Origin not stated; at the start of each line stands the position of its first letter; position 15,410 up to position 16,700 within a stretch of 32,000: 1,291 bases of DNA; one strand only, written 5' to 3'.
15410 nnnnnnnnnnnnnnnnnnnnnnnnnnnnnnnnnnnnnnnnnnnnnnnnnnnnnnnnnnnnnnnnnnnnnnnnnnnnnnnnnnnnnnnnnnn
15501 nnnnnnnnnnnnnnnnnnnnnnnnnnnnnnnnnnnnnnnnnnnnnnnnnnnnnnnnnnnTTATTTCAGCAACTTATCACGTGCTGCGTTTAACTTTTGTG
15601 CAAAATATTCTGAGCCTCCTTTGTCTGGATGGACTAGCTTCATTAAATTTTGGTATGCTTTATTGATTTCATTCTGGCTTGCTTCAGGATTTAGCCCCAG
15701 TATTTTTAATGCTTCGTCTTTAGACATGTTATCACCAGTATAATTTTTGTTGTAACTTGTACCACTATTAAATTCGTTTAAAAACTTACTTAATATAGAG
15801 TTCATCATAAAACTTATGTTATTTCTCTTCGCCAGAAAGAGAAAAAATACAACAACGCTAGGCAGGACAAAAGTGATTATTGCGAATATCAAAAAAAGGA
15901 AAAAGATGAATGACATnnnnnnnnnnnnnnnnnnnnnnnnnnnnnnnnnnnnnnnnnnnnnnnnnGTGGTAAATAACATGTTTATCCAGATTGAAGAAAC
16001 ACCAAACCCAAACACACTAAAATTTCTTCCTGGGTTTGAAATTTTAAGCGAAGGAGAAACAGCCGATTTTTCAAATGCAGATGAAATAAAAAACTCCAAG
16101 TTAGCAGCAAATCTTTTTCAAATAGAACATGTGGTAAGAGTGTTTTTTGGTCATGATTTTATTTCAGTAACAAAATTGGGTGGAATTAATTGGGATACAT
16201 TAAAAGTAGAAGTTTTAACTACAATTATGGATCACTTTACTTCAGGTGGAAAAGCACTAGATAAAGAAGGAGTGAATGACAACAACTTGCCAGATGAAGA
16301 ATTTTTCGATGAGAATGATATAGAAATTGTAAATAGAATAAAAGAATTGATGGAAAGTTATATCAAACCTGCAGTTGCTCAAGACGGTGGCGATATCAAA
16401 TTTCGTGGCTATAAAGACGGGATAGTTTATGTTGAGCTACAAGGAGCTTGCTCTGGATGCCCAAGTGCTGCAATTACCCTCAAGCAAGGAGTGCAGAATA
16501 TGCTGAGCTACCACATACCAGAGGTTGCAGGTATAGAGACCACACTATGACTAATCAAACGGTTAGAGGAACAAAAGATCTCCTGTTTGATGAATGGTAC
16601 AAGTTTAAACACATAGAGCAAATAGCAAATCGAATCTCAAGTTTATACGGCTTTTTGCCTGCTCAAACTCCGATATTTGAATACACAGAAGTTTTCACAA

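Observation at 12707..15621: Tandem duplication joint between the two ankyrin genes preserves orphan pieces of petB and the J-domain gene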

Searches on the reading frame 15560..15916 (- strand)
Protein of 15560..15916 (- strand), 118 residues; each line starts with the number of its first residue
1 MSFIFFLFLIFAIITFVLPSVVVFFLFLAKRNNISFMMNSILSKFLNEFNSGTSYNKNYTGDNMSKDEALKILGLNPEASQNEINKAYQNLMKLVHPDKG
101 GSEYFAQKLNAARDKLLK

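Call 5: search_protein_families(library=pfam, proteins=[window:15560-15916:-])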
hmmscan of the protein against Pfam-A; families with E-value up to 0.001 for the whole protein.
window:15560-15916:- (118 aa): 2 families
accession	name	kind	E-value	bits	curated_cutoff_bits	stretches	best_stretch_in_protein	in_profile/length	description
PF00226.36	DnaJ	-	3.8e-09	37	27.8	1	71-102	4-36/63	DnaJ domain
PF03656.18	Pam16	-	1.5e-06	28.7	30.3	1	57-116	50-107/127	Pam16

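Call 13: find_encoding_contigs(protein=window:15560-15916:-, flank=8000, max_places=10)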
Protein window:15560-15916:- (118 aa): 1 contig read that carries it; 1 place shown.
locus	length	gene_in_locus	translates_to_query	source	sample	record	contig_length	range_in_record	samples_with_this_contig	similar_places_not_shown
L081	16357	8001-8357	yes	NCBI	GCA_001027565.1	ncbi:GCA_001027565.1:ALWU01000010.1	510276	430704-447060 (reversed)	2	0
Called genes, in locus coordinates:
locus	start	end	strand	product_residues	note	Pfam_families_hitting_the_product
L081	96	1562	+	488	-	PF01425:Amidase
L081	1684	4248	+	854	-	PF02739:5_3_exonuc_N, PF01367:5_3_exonuc, PF00476:DNA_pol_A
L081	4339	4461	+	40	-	-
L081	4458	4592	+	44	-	-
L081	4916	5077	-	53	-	-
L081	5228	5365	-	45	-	-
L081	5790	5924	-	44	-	-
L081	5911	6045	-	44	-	-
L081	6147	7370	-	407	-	PF13393:tRNA-synt_His, PF01409:tRNA-synt_2d (weak), PF00587:tRNA-synt_2b, PF03129:HGTP_anticodon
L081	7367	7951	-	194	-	PF08712:Nfu_N, PF01106:NifU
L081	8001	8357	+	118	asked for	PF03656:Pam16 (weak), PF00226:DnaJ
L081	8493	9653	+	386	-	PF28177:T4SS_AnkD (faint), PF00023:Ank (weak), PF13637:Ank_4 (weak), PF12796:Ank_2, PF13857:Ank_5 (weak), PF00023:Ank (weak), PF13637:Ank_4 (weak), PF13857:Ank_5 (weak), +1 more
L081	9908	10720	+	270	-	PF13637:Ank_4 (weak), PF00023:Ank, PF12796:Ank_2, PF13606:Ank_3 (weak), PF13637:Ank_4, PF13857:Ank_5, PF00023:Ank (weak)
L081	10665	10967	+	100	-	-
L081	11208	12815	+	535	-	PF12796:Ank_2, PF00023:Ank (weak), PF12796:Ank_2, PF13637:Ank_4, PF13857:Ank_5 (weak), PF12796:Ank_2, PF13637:Ank_4, PF13857:Ank_5, +2 more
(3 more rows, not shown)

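Call 16: find_homologous_proteins(query=window:15560-15916:-)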
Query window:15560-15916:- (118 aa): 32 proteins with E <= 0.001 among 36 candidates.
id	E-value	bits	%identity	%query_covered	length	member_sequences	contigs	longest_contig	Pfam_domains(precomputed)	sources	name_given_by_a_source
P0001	3.8e-63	229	94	86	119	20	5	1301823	PF00226.37,PF03656.19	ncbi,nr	ncbi:DnaJ domain protein [Wolbachia endosymbiont of Drosophila simulans wNo]|nr:DnaJ domain protein 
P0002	7.9e-62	224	92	88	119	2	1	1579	PF00226.37,PF03656.19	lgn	-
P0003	1.9e-49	184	87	86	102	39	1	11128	PF00226.37,PF03656.19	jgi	jgi:DnaJ-class molecular chaperone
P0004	1.2e-45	172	92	77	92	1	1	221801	PF00226.37,PF03656.19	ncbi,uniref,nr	ncbi:J domain-containing protein [Wolbachia endosymbiont of Drosophila mauritiana]|uniref:J domain-c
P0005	2.0e-45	172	91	77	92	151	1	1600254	PF00226.37,PF03656.19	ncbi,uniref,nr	ncbi:J domain-containing protein [Wolbachia endosymbiont of Laodelphax striatellus]|uniref:J domain-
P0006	1.3e-42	163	95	69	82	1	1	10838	PF00226.37,PF03656.19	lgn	-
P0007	5.5e-42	160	92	72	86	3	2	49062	PF00226.37,PF03656.19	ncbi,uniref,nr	ncbi:DnaJ domain-containing protein [Wolbachia endosymbiont of Drosophila bicornuta]|uniref:J domain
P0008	4.9e-41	157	94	69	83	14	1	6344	PF00226.37,PF03656.19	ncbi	ncbi:MAG: DnaJ domain-containing protein [Wolbachia sp.]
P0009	1.0e-37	147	65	100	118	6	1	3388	PF00226.37,PF03656.19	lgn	-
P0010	4.9e-37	145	85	69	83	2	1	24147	PF00226.37,PF03656.19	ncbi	ncbi:MAG: J domain-containing protein [Wolbachia sp.]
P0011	9.3e-37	144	64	100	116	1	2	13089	PF00226.37,PF03656.19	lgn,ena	-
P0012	2.4e-36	142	85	69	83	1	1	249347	PF00226.37,PF03656.19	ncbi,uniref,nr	ncbi:J domain-containing protein [Wolbachia pipientis]|uniref:J domain-containing protein n=1 Tax=Wo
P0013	2.6e-36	142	90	69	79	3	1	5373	PF00226.37,PF03656.19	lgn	-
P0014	1.5e-35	140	85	69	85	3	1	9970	PF00226.37,PF03656.19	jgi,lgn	jgi:DnaJ-class molecular chaperone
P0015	1.5e-34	137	82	69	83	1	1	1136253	PF00226.37,PF03656.19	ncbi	ncbi:MAG: J domain-containing protein [Wolbachia sp.]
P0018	1.7e-30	124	76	69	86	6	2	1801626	PF00226.37,PF03656.19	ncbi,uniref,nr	ncbi:J domain-containing protein [Wolbachia endosymbiont of Folsomia candida]|uniref:J domain-contai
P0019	2.4e-30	123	77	69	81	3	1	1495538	PF00226.37,PF03656.19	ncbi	-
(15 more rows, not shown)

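Call 17: find_encoding_contigs(protein=P0001, flank=9000, max_places=5)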
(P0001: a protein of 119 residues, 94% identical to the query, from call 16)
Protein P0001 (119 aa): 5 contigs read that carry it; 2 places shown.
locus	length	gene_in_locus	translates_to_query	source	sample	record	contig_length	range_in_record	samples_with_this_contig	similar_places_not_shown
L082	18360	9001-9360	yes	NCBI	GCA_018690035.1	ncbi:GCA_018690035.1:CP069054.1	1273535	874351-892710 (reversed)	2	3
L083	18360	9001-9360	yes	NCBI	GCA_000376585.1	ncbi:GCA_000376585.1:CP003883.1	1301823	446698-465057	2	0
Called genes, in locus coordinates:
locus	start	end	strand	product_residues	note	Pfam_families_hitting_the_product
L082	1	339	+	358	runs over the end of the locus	PF22660:RS_preATP-grasp-like, PF02786:CPSase_L_D2, PF02222:ATP-grasp, PF07478:Dala_Dala_lig_C, PF17769:PurK_C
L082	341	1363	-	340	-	PF01118:Semialdhyde_dh, PF02774:Semialdhyde_dhC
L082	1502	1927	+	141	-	-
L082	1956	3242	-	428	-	PF00324:AA_permease, PF13520:AA_permease_2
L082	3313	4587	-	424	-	PF00324:AA_permease, PF13520:AA_permease_2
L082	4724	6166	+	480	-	-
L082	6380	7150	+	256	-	PF01975:SurE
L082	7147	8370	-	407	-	PF13393:tRNA-synt_His, PF01409:tRNA-synt_2d (weak), PF00587:tRNA-synt_2b, PF03129:HGTP_anticodon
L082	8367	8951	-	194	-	PF08712:Nfu_N, PF01106:NifU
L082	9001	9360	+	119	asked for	PF03656:Pam16 (weak), PF00226:DnaJ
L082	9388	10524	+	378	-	PF12796:Ank_2 (weak), PF13857:Ank_5 (weak), PF00023:Ank, PF13606:Ank_3 (faint), PF13637:Ank_4 (faint)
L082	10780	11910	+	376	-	PF12796:Ank_2, PF13637:Ank_4, PF13857:Ank_5 (weak), PF00023:Ank, PF12796:Ank_2, PF13606:Ank_3 (weak), PF13857:Ank_5, PF00023:Ank (weak)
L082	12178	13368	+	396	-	PF00023:Ank (weak), PF13606:Ank_3 (weak), PF13857:Ank_5 (weak), PF13637:Ank_4 (weak), PF12796:Ank_2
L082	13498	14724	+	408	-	PF00033:Cytochrome_B, PF13631:Cytochrom_B_N_2, PF00032:Cytochrom_B_C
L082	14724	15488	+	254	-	PF02167:Cytochrom_C1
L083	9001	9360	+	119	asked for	PF03656:Pam16 (weak), PF00226:DnaJ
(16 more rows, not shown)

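Call 18: find_encoding_contigs(protein=P0005, flank=9000, max_places=6)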
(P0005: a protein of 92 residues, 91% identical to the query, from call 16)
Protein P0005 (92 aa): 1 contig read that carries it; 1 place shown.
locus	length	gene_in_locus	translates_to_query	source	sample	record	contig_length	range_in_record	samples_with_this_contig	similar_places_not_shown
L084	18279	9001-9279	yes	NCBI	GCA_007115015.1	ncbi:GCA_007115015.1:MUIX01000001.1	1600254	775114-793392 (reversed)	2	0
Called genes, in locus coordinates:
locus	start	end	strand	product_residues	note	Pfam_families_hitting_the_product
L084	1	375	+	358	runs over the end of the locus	PF22660:RS_preATP-grasp-like, PF02786:CPSase_L_D2, PF02222:ATP-grasp, PF07478:Dala_Dala_lig_C, PF17769:PurK_C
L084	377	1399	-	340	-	PF01118:Semialdhyde_dh, PF02774:Semialdhyde_dhC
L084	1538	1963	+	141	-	-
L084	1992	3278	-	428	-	PF00324:AA_permease, PF13520:AA_permease_2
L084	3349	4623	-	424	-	PF00324:AA_permease, PF13520:AA_permease_2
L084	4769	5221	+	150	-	-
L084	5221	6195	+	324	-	-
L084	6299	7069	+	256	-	PF01975:SurE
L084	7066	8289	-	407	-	PF13393:tRNA-synt_His, PF01409:tRNA-synt_2d (weak), PF00587:tRNA-synt_2b, PF03129:HGTP_anticodon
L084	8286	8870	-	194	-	PF08712:Nfu_N, PF01106:NifU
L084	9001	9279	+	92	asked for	PF03656:Pam16, PF00226:DnaJ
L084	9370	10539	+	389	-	PF12796:Ank_2 (weak), PF13857:Ank_5 (weak), PF00023:Ank, PF13606:Ank_3 (faint), PF13637:Ank_4 (faint)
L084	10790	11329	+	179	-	PF12796:Ank_2, PF00023:Ank (faint), PF13857:Ank_5 (weak), PF13606:Ank_3 (faint), PF13637:Ank_4 (weak), PF12796:Ank_2, PF13637:Ank_4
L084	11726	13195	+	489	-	PF00078:RVT_1, PF08388:GIIM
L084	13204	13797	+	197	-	-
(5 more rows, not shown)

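Call 19: find_encoding_contigs(protein=P0012, flank=9000, max_places=3)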
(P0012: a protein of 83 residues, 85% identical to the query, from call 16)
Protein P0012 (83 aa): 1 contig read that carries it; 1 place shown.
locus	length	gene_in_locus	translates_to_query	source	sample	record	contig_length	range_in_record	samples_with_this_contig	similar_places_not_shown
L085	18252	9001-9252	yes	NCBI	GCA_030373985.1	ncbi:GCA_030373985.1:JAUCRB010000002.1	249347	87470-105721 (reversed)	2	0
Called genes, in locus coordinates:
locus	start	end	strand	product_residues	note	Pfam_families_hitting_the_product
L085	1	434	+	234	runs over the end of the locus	PF13462:Thioredoxin_4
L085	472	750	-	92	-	-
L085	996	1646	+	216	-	PF01596:Methyltransf_3, PF01135:PCMT, PF09445:Methyltransf_15, PF13578:Methyltransf_24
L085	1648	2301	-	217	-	PF02798:GST_N, PF13417:GST_N_3, PF13409:GST_N_2, PF17172:GST_N_4, PF10568:Tom37 (faint)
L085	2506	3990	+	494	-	PF05496:RuvB_N (faint), PF13177:DNA_pol3_delta2, PF00004:AAA, PF13401:AAA_22 (faint), PF22608:DNAX_ATPase_lid, PF12169:DNA_pol3_gamma3, PF12362:DUF3646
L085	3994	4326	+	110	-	PF02575:YbaB_DNA_bd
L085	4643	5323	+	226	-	PF13505:OMP_b-brl, PF01617:Surface_Ag_2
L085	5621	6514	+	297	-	PF00140:Sigma70_r1_2 (weak), PF04542:Sigma70_r2, PF04545:Sigma70_r4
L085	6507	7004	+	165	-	PF06776:IalB (weak)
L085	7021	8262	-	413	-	PF13393:tRNA-synt_His, PF01409:tRNA-synt_2d (weak), PF00587:tRNA-synt_2b, PF03129:HGTP_anticodon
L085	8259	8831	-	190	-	PF08712:Nfu_N, PF01106:NifU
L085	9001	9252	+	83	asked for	PF03656:Pam16, PF00226:DnaJ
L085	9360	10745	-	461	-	PF13522:GATase_6, PF13537:GATase_7, PF00156:Pribosyltran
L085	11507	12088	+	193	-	PF01330:RuvA_N, PF14520:HHH_5, PF07499:RuvA_C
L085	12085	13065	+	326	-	PF05673:DUF815 (faint), PF03215:Rad17 (weak), PF05496:RuvB_N, PF01078:Mg_chelatase (faint), PF00004:AAA, PF07728:AAA_5, PF17864:AAA_lid_4, PF05491:WHD_RuvB, +1 more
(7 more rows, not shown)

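Call 20: find_encoding_contigs(protein=P0019, flank=9000, max_places=3)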
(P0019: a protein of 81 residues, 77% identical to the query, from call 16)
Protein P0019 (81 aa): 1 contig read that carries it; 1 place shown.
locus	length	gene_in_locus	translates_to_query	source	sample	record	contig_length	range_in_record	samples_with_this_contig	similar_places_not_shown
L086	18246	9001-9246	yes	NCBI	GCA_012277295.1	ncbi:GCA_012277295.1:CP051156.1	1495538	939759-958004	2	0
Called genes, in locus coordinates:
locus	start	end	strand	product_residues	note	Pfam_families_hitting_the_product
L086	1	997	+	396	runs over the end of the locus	PF07690:MFS_1, PF00083:Sugar_tr, PF07690:MFS_1 (weak)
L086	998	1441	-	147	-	-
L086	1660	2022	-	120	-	PF01609:DDE_Tnp_1, PF13586:DDE_Tnp_1_2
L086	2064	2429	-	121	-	PF13340:DUF4096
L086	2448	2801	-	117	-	-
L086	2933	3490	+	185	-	PF22769:DCD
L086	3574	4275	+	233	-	PF09976:TPR_21 (faint), PF13512:TPR_18, PF13525:YfiO, PF07719:TPR_2 (faint), PF13174:TPR_6 (faint)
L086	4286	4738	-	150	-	-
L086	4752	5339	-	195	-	PF03050:DDE_Tnp_IS66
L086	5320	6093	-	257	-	PF20042:DUF6444, PF03050:DDE_Tnp_IS66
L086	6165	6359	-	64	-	-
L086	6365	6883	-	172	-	-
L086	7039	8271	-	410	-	PF13393:tRNA-synt_His, PF01409:tRNA-synt_2d (weak), PF00587:tRNA-synt_2b, PF03129:HGTP_anticodon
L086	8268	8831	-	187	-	PF08712:Nfu_N, PF01106:NifU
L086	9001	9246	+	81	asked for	PF03656:Pam16, PF00226:DnaJ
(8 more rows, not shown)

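Call 21: find_encoding_contigs(protein=P0018, flank=9000, max_places=3)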
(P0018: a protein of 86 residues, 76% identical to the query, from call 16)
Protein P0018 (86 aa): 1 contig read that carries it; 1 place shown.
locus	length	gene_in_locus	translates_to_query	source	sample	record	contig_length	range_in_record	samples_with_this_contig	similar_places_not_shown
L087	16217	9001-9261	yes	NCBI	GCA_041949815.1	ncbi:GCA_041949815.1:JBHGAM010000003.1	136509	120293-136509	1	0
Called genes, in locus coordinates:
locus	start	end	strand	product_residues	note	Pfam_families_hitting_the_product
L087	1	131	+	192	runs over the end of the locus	PF13505:OMP_b-brl, PF01617:Surface_Ag_2 (weak)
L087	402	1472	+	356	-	PF00154:RecA_N, PF08423:Rad51, PF06745:ATPase (weak), PF27531:MT3502_N (weak), PF21096:RecA_C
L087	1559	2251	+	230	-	PF02666:PS_Dcarbxylase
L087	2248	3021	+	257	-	PF01066:CDP-OH_P_transf, PF08009:CDP-OH_P_tran_2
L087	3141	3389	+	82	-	-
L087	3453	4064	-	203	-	PF06242:TrcR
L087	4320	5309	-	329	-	PF01617:Surface_Ag_2, PF13505:OMP_b-brl (faint)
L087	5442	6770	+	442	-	PF10396:TrmE_N, PF12631:MnmE_helical, PF01926:MMR_HSR1, PF02421:FeoB_N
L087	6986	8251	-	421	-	PF13393:tRNA-synt_His, PF01409:tRNA-synt_2d (weak), PF00587:tRNA-synt_2b, PF03129:HGTP_anticodon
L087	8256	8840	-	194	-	PF08712:Nfu_N, PF01106:NifU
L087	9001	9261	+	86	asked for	PF03656:Pam16 (weak), PF00226:DnaJ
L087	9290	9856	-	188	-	-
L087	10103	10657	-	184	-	-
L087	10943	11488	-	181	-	-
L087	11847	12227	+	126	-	-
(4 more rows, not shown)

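Call 37: find_encoding_contigs(protein=P0007, flank=10000, max_places=3)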
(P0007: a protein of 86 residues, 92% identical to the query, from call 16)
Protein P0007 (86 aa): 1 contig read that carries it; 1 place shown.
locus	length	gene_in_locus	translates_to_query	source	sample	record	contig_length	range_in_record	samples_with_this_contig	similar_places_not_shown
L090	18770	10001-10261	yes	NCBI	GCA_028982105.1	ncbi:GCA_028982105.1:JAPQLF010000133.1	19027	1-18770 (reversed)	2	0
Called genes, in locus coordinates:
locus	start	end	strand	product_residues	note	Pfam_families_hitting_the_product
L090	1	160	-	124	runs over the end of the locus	-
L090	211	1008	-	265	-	-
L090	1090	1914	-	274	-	PF01218:Coprogen_oxidas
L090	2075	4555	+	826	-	PF00512:HisKA (weak), PF02518:HATPase_c, PF00072:Response_reg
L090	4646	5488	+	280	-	PF00142:Fer4_NifH (weak), PF01656:CbiA, PF02374:ArsA_ATPase (weak), PF06564:CBP_BcsQ, PF09140:MipZ, PF10609:ParA, PF13614:AAA_31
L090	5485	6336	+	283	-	PF02195:ParB_N, PF17762:HTH_ParB, PF23552:ParB_C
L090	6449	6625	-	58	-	-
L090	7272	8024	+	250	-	PF01975:SurE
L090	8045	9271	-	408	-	PF13393:tRNA-synt_His, PF01409:tRNA-synt_2d (weak), PF00587:tRNA-synt_2b, PF03129:HGTP_anticodon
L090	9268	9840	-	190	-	PF08712:Nfu_N, PF01106:NifU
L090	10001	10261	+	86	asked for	PF03656:Pam16 (weak), PF00226:DnaJ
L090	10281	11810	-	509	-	PF01510:Amidase_2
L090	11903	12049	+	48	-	PF00226:DnaJ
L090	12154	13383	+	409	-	PF00033:Cytochrome_B, PF13631:Cytochrom_B_N_2, PF00032:Cytochrom_B_C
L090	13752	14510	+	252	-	PF02167:Cytochrom_C1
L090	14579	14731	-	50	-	-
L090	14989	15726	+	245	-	PF01416:PseudoU_synth_1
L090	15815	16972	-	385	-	PF00712:DNA_pol3_beta, PF02767:DNA_pol3_beta_2, PF02768:DNA_pol3_beta_3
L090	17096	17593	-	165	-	PF06776:IalB (weak)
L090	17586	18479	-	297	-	PF04542:Sigma70_r2, PF04545:Sigma70_r4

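Call 51: find_related_loci(query=window:15560-15916:-, collection=metagenome_contigs, flank=10000)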
Query window:15560-15916:- (118 aa) in metagenome_contigs; peptide patterns used: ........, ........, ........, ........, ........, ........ (x = any residue, [..] = any of these).
496 stretches matched a pattern; 2 encode a relative of the query (tblastn E <= 1e-3); 2 distinct loci.
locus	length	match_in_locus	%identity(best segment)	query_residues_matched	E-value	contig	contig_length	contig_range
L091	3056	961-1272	93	15-118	1e-63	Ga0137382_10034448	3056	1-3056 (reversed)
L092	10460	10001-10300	88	13-112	5e-57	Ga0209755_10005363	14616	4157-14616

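Call 62: search_protein_families(library=pfam, proteins=[L090:10281-11858:-], max_evalue=0.1)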
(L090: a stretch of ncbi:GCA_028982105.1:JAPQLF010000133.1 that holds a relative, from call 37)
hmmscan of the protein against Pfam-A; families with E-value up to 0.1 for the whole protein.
L090:10281-11858:- (525 aa): 1 family
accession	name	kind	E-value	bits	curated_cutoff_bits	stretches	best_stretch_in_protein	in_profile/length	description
PF01510.30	Amidase_2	-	1.9e-26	93.4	26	1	97-219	2-123/131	N-acetylmuramoyl-L-alanine amidase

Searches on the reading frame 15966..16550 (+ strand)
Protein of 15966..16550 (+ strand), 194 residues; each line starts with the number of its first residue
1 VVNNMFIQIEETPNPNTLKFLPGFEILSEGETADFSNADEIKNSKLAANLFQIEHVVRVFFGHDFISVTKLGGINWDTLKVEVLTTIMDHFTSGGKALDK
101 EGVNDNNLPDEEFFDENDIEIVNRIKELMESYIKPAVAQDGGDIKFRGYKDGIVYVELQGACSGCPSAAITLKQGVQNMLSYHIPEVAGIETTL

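Call 5: search_protein_families(library=pfam, proteins=[window:15966-16550:+])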
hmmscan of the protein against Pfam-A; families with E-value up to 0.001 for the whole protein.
window:15966-16550:+ (194 aa): 2 families
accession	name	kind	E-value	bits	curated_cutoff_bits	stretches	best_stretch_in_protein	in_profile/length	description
PF08712.16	Nfu_N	-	5e-31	107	27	1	7-94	1-88/88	Scaffold protein Nfu/NifU N terminal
PF01106.22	NifU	-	4.9e-26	91.1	27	1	125-190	1-66/67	NifU-like domain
